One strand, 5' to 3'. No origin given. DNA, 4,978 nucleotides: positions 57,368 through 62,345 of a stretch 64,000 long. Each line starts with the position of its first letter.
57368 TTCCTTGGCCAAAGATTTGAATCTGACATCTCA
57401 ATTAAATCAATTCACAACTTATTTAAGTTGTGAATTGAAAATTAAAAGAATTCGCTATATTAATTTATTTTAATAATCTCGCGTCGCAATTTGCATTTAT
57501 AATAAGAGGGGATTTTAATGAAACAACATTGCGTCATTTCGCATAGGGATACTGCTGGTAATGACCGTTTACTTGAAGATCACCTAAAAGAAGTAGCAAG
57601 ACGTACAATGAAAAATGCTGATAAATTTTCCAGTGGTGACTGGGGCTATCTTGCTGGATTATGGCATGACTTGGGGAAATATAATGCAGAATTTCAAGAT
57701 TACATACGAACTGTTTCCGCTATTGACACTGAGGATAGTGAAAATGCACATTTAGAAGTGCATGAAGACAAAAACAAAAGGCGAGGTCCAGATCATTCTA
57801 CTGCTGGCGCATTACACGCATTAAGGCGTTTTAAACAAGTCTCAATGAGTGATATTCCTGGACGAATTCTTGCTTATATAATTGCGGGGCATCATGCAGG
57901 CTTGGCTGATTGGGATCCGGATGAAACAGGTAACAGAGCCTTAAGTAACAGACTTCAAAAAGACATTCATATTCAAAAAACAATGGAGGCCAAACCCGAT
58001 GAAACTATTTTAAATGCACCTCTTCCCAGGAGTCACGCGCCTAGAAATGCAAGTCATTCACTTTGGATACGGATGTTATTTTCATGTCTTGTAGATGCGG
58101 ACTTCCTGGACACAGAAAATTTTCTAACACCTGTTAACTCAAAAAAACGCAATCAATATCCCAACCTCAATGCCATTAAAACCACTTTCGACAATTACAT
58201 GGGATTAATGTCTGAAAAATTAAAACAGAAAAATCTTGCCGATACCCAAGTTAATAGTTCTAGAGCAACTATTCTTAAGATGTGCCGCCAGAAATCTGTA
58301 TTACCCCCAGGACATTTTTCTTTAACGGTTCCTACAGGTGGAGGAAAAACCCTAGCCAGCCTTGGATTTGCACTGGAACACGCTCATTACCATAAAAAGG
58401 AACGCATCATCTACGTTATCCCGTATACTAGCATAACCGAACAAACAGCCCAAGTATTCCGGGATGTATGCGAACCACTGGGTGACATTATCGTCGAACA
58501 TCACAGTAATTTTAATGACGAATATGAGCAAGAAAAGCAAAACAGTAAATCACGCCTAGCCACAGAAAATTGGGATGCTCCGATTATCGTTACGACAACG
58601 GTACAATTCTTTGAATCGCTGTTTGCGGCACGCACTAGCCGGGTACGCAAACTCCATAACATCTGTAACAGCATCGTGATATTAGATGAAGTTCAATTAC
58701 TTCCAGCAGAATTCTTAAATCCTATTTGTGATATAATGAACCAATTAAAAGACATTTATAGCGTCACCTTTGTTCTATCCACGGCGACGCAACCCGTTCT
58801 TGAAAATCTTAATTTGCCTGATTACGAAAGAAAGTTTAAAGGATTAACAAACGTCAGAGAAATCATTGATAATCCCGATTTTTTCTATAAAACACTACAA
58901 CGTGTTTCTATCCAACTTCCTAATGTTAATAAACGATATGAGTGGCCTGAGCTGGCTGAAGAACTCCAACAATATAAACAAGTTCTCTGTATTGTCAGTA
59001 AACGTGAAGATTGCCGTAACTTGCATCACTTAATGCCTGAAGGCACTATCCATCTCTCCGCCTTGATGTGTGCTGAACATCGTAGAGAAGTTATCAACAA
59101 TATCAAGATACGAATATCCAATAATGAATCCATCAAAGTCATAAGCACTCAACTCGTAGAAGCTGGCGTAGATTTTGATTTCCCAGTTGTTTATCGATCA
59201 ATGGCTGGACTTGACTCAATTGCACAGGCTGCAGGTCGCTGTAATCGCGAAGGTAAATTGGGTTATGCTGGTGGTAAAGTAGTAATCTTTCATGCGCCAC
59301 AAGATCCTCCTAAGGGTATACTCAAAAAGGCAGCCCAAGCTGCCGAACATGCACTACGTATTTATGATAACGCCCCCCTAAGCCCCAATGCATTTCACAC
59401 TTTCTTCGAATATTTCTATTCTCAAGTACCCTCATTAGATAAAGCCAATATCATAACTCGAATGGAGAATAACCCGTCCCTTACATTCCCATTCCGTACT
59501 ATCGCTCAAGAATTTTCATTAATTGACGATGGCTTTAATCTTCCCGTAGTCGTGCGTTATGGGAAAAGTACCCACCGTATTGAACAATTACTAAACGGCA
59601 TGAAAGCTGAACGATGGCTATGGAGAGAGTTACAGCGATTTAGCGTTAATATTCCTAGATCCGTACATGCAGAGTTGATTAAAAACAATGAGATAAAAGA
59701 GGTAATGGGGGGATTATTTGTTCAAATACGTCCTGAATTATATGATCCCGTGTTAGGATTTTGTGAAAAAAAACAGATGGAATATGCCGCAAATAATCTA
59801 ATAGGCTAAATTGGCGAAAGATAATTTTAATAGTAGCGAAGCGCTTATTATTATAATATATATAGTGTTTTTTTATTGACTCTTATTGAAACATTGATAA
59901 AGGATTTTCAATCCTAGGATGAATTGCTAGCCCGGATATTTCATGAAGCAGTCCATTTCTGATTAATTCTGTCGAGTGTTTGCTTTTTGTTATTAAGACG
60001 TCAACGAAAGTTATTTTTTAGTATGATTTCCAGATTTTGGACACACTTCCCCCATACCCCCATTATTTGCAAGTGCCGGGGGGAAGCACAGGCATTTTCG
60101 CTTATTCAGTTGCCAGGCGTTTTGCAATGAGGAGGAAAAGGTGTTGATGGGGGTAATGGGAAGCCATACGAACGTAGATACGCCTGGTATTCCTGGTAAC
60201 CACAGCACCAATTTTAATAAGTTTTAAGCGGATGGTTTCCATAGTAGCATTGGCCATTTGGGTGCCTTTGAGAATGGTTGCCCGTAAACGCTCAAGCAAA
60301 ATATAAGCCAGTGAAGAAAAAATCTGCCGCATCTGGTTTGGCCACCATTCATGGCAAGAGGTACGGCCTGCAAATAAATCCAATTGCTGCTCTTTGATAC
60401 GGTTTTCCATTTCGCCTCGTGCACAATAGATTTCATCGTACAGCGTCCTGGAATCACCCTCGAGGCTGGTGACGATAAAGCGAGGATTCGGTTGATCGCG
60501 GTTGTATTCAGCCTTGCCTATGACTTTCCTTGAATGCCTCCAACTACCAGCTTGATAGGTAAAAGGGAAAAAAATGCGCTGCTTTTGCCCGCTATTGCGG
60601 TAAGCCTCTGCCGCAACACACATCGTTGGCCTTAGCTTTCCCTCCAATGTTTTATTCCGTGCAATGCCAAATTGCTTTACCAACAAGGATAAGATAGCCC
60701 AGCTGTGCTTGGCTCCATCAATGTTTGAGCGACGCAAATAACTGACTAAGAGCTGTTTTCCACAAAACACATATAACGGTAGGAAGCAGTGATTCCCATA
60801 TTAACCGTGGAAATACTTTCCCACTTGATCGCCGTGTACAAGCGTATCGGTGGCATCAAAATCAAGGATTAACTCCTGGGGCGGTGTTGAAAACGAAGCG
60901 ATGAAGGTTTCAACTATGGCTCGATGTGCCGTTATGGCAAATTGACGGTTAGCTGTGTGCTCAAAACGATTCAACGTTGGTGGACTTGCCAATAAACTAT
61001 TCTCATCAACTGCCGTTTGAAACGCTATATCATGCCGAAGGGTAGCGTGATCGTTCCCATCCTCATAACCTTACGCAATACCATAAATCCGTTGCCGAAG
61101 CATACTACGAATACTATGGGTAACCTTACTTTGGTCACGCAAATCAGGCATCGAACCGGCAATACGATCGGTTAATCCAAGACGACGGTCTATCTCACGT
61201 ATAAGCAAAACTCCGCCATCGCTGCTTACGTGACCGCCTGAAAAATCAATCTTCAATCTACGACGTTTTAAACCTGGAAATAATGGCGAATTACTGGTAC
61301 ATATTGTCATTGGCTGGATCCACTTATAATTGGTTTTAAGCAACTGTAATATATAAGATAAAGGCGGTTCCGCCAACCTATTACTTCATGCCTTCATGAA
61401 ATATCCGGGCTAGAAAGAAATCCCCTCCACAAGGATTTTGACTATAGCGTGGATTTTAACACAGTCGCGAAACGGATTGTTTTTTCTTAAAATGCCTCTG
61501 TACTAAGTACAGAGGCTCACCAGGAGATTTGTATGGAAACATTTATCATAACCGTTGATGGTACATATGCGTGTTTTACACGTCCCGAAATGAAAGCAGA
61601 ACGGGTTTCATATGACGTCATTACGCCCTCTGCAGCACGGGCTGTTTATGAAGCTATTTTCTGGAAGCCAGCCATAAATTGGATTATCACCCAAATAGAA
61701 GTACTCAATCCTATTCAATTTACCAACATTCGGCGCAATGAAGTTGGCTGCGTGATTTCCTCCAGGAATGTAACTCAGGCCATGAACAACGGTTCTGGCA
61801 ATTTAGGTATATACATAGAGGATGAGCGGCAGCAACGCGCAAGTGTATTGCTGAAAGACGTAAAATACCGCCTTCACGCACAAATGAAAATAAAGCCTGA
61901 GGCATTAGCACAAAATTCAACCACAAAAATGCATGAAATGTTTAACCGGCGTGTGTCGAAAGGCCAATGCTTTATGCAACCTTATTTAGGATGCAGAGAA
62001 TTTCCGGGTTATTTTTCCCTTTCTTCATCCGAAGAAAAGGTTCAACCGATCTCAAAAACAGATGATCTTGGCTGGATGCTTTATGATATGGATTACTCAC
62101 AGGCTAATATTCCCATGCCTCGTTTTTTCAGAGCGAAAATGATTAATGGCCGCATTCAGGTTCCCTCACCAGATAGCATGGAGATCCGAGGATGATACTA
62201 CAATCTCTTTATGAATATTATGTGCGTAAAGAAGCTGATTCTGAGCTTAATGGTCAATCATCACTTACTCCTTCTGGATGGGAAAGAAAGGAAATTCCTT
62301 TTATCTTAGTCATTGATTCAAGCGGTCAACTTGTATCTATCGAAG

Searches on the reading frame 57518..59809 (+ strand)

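Call 26: search_protein_families(library=pfam, proteins=[window:57518-59809:+])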
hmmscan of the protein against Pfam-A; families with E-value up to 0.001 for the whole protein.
window:57518-59809:+ (763 aa): 5 families
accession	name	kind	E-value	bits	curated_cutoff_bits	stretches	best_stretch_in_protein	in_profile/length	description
PF00270.35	DEAD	-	3.5e-16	59.8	26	1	260-428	16-164/167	DEAD/DEAH box helicase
PF22590.2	Cas3-like_C_2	-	1.4e-12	48.2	27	1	509-579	31-105/106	CRISPR-associated nuclease/helicase Cas3, C-terminal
PF04851.21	ResIII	-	2e-09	38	22.5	1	241-424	5-161/164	Type III restriction enzyme, res subunit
PF18019.7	Cas3_HD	-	2.6e-07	31.3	23.1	1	20-137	31-139/207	Cas3, HD domain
PF00271.37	Helicase_C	-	0.00012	22.8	23.5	1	481-579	8-110/110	Helicase conserved C-terminal domain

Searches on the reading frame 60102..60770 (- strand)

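Call 92: search_protein_families(library=pfam, proteins=[window:60102-60770:-], max_evalue=0.0001)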
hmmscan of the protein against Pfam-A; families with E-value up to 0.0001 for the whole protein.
window:60102-60770:- (222 aa): 1 family
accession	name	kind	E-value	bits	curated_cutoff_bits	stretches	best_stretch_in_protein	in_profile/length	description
PF13701.12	DDE_Tnp_1_4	-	1.8e-65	221.3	34.7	1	34-220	244-431/435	Transposase DDE domain group 1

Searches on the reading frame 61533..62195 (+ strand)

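Call 92: search_protein_families(library=pfam, proteins=[window:61533-62195:+], max_evalue=0.0001)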
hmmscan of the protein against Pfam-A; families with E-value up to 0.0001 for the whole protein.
window:61533-62195:+ (220 aa): 1 family
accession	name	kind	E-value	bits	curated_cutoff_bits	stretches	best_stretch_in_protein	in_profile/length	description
PF09704.15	Cas_Cas5d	-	2e-33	116.6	23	1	6-211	4-217/217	CRISPR-associated protein (Cas_Cas5)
